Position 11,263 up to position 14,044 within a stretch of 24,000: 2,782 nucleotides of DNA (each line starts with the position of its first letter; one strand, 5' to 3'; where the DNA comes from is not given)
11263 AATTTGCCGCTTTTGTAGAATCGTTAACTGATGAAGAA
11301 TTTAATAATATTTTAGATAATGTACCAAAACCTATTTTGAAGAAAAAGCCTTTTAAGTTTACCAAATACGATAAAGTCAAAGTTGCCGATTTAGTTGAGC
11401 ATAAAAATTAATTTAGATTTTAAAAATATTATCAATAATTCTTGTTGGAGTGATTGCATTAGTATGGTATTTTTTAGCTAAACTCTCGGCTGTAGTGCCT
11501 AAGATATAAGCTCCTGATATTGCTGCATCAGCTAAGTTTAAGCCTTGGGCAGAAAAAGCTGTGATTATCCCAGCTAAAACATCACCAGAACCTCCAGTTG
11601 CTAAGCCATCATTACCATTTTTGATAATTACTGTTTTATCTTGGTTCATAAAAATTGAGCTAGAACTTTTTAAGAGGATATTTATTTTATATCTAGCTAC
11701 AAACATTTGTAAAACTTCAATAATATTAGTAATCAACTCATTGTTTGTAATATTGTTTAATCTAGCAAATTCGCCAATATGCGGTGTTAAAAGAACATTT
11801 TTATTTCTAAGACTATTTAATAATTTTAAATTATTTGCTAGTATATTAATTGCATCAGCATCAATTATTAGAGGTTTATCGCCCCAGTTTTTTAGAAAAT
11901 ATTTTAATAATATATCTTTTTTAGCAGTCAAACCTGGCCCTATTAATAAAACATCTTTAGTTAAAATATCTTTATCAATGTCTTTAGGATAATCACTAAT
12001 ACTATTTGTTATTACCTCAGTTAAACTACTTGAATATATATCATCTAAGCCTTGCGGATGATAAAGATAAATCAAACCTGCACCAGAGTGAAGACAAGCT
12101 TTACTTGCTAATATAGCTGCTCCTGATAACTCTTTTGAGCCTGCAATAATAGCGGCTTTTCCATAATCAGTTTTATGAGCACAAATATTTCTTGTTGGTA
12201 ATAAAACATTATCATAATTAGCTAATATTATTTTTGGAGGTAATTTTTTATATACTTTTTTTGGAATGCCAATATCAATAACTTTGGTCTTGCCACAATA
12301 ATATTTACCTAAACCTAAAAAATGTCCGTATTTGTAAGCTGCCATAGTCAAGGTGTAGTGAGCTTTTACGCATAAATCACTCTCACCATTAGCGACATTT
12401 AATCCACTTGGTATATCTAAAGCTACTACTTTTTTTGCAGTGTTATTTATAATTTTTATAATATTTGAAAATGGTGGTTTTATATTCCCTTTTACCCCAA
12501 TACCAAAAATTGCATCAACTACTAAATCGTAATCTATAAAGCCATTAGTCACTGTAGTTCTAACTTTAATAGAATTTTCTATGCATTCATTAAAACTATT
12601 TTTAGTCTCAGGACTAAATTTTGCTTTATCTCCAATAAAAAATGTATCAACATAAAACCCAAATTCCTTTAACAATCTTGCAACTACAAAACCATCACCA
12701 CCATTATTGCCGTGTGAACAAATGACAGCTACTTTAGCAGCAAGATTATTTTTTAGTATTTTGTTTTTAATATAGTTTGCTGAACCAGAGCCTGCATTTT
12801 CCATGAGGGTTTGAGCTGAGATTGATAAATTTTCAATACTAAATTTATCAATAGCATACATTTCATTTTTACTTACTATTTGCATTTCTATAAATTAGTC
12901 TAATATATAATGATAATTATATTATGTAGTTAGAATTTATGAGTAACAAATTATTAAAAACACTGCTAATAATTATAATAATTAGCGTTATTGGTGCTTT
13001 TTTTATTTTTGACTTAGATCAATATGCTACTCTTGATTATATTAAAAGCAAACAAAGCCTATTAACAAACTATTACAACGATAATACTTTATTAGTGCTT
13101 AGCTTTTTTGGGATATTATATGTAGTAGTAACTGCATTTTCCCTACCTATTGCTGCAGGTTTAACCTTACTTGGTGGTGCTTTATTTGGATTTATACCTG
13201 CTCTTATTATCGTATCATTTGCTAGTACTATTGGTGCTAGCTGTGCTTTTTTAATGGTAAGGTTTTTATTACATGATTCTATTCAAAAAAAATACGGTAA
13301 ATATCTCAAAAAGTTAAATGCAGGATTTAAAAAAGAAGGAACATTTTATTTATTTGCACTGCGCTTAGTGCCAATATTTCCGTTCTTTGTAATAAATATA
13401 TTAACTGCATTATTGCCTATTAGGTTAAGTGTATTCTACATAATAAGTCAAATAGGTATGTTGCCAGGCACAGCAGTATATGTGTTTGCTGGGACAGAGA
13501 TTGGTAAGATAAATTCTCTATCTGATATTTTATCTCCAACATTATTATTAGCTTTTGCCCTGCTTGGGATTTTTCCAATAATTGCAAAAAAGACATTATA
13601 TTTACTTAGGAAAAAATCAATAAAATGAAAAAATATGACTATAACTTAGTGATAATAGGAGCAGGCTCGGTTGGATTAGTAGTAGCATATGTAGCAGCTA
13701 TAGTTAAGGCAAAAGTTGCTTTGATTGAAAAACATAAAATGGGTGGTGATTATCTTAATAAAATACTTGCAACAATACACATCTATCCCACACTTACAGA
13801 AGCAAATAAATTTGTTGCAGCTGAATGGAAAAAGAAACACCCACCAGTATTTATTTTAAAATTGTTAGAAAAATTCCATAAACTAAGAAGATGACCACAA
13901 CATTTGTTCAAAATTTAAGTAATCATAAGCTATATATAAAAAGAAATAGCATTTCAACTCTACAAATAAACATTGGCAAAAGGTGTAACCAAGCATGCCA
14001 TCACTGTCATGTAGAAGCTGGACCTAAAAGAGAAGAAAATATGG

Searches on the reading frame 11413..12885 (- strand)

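Call 46: search_protein_families(library=pfam, proteins=[window:11413-12885:-], max_evalue=0.00001)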
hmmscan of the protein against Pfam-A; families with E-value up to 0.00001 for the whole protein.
window:11413-12885:- (490 aa): 2 families
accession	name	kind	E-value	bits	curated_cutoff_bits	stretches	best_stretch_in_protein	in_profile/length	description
PF01256.23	Carb_kinase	-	2.7e-47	161.7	27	1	245-487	2-240/242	NAD(P)H-hydrate dehydratase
PF03853.21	YjeF_N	-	2.7e-42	145.1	24.9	1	25-187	2-169/169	YjeF-related protein N-terminus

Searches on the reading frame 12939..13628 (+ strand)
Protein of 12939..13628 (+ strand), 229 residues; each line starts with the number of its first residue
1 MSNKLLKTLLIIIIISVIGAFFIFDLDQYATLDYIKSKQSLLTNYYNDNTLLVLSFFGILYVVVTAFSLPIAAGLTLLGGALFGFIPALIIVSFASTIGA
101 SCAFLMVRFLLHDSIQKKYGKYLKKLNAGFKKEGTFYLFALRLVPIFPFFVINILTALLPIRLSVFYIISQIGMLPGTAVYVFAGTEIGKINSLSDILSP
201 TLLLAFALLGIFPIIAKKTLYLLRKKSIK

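Call 4: search_protein_families(library=pfam, proteins=[window:12939-13628:+])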
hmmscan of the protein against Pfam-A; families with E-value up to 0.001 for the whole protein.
window:12939-13628:+ (229 aa): 1 family
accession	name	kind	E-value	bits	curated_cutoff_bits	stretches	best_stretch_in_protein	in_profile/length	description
PF09335.16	VTT_dom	-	3.2e-22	79.7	33.9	1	74-186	5-122/123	VTT domain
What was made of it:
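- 12939..13628 (+): VTT/DedA-family membrane protein, first gene of the operon. Pfam VTT_dom, E=3e-22 (call 4).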

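Call 5: search_protein_families(library=ncbifam, proteins=[window:12939-13628:+])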
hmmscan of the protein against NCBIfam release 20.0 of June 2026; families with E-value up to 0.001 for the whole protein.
window:12939-13628:+ (229 aa): 0 families

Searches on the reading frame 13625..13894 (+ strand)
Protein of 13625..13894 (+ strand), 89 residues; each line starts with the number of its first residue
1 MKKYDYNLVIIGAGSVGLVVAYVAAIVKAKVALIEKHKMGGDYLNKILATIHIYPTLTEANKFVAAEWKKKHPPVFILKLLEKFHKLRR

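Call 4: search_protein_families(library=pfam, proteins=[window:13625-13894:+])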
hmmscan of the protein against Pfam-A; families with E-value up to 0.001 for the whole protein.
window:13625-13894:+ (89 aa): 3 families
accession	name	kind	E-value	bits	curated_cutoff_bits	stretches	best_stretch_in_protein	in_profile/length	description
PF01266.30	DAO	-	3.2e-05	24.1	27.9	1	8-40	2-35/353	FAD dependent oxidoreductase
PF03486.20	HI0933_like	-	0.00022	21.2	50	1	7-41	2-36/244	HI0933-like protein Rossmann domain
PF01946.23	Thi4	-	0.00066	19.4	26.2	1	6-38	18-51/235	Thi4 family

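Call 5: search_protein_families(library=ncbifam, proteins=[window:13625-13894:+])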
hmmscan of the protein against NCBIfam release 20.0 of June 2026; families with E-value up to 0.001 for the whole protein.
window:13625-13894:+ (89 aa): 25 families
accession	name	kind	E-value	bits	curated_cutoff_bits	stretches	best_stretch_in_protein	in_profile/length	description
NF004991.0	PRK06370.1-3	subfamily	1.1e-15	57.2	620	1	5-45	35-75/509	FAD-containing oxidoreductase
TIGR01350.1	lipoamide_DH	equivalog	6.4e-08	31.7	408.8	1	6-46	2-42/461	dihydrolipoyl dehydrogenase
NF004776.0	PRK06116.1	equivalog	1.1e-07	31.2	480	1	3-45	2-44/450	glutathione-disulfide reductase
TIGR01424.1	gluta_reduc_2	equivalog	8.3e-07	27.9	606.05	1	4-42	1-39/446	glutathione-disulfide reductase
NF004945.0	PRK06292.2-3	equivalog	8.6e-07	28.2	494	1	1-46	1-44/457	dihydrolipoyl dehydrogenase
TIGR01421.1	gluta_reduc_1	equivalog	1.1e-05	24.8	556.15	1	5-45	2-42/450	glutathione-disulfide reductase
TIGR03143.1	AhpF_homolog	hypoth_equivalog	2.2e-05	23.2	687.65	1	6-61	5-58/555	putative alkyl hydroperoxide reductase F subunit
NF003585.0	PRK05249.1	equivalog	4e-05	22.4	465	1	2-42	3-44/464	Si-specific NAD(P)(+) transhydrogenase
NF053717.1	VnlPnlRedVprA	equivalog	4.8e-05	22.4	600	1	2-43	3-47/481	vinyl phenol reductase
NF004947.0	PRK06292.2-5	equivalog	5.9e-05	22.1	592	1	5-46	3-45/474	dihydrolipoyl dehydrogenase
NF004946.0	PRK06292.2-4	subfamily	0.00014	20.8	634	1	5-46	3-43/487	dihydrolipoyl dehydrogenase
TIGR00275.1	TIGR00275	subfamily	0.00019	20.4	183.8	1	9-50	2-40/401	aminoacetone oxidase family FAD-binding enzyme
NF009477.0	PRK12843.1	equivalog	0.00024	19.7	758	1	5-41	16-52/578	FAD-dependent oxidoreductase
NF004789.0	PRK06134.1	subfamily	0.00046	18.9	747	1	3-41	10-49/581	FAD-dependent oxidoreductase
NF041853.1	hythiocyan_redase_MerA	equivalog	0.00054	18.9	650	1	5-45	3-45/440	hypothiocyanous acid reductase MerA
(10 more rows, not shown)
